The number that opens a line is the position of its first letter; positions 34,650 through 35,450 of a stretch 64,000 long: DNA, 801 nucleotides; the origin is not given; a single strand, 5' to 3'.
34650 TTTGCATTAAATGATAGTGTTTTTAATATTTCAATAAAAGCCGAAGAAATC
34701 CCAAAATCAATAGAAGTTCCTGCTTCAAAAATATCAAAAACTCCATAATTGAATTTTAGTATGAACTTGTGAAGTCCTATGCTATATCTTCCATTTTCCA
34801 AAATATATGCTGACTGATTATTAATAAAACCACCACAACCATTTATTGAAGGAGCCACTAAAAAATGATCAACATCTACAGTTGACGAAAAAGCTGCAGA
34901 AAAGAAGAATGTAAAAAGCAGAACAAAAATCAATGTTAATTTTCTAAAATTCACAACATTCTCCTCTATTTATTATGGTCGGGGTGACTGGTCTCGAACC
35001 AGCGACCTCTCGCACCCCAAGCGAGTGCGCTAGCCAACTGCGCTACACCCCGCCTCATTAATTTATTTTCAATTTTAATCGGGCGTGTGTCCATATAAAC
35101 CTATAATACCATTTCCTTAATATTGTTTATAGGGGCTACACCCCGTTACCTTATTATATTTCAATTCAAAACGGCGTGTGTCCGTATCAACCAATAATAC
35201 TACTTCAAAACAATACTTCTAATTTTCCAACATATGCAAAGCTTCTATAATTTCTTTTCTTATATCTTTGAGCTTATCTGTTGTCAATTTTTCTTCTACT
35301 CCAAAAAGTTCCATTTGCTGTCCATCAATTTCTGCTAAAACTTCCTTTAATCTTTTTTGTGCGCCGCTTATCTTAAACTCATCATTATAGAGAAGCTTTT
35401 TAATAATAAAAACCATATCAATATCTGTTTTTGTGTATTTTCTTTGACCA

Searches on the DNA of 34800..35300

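Call 40: search_rna_families(source=window, start=34800, end=35300, threshold=gathering)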
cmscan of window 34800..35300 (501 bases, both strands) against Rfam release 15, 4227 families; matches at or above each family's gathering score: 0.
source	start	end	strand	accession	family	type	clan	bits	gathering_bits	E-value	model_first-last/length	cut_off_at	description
